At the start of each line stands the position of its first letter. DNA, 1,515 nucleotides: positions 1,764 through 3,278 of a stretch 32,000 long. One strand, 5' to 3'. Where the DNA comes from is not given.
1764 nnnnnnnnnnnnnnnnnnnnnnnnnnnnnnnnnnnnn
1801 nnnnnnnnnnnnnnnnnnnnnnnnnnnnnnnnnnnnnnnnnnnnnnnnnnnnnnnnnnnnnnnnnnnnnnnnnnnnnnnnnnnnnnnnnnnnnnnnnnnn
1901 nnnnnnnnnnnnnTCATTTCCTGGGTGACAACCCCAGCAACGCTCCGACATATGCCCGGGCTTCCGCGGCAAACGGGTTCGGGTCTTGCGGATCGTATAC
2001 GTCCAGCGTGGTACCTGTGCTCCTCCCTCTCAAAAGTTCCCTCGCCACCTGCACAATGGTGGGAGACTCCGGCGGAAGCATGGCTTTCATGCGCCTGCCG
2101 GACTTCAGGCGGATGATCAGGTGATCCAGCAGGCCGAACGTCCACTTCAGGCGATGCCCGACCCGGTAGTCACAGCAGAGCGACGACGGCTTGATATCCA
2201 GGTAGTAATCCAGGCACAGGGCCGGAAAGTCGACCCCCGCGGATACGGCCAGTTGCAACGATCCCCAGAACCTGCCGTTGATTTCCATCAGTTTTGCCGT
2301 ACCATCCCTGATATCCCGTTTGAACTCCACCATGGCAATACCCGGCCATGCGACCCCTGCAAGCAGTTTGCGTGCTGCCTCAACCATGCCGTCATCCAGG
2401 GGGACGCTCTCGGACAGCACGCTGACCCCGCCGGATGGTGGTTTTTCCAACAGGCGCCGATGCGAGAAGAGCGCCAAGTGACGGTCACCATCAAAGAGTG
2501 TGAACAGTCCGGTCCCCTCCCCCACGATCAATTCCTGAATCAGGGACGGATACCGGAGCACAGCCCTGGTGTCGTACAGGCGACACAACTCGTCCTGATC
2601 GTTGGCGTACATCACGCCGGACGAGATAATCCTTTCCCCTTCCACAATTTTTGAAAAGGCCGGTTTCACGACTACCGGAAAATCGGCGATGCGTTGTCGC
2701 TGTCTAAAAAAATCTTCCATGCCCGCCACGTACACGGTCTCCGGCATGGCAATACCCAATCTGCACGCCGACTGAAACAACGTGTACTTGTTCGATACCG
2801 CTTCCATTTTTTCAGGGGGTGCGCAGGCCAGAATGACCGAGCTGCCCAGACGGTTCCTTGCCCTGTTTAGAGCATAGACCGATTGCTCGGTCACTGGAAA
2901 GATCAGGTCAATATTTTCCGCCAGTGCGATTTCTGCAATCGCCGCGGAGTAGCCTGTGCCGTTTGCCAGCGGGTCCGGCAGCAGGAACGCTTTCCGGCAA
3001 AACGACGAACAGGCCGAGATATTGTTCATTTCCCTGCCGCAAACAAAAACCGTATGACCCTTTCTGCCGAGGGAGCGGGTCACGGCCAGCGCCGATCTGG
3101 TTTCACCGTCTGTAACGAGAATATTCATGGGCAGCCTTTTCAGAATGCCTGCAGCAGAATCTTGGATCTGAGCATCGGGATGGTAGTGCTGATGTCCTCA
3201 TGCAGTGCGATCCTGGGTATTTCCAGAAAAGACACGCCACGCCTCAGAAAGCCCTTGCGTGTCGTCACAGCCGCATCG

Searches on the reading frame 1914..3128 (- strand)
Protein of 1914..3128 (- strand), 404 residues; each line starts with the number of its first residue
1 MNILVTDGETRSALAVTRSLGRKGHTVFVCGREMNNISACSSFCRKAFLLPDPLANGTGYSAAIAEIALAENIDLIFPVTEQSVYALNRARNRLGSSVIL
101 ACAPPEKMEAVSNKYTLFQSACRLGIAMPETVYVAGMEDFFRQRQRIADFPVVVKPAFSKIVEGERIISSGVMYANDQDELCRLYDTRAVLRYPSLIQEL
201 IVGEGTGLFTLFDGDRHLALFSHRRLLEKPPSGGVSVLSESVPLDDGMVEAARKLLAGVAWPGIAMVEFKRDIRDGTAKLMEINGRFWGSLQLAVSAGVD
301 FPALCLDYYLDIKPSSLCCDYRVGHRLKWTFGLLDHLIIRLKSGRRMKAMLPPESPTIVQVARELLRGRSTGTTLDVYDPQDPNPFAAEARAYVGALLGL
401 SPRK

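Call 58: search_protein_families(library=ncbifam, proteins=[window:1914-3128:-], max_evalue=0.00001)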
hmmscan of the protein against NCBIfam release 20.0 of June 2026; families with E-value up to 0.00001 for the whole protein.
window:1914-3128:- (404 aa): 6 families
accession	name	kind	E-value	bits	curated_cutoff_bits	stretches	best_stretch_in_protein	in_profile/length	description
NF005315.0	PRK06849.1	equivalog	3.2e-18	65.9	406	1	1-204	5-197/389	hypothetical protein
NF009402.0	PRK12767.1-1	equivalog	1.2e-16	60.4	218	1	1-310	3-299/329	carbamoyl phosphate synthase-like protein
NF009405.0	PRK12767.1-4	equivalog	4.2e-12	45.7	390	1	1-322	1-301/320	carbamoyl phosphate synthase-like protein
NF009406.0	PRK12767.1-5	equivalog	2.9e-11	43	271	1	1-307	3-291/327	carbamoyl phosphate synthase-like protein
NF009404.0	PRK12767.1-3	equivalog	2.8e-10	39.6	316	1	1-307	1-304/344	carbamoyl phosphate synthase-like protein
NF009403.0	PRK12767.1-2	equivalog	2.1e-08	33.7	286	0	29-205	24-188/342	carbamoyl phosphate synthase-like protein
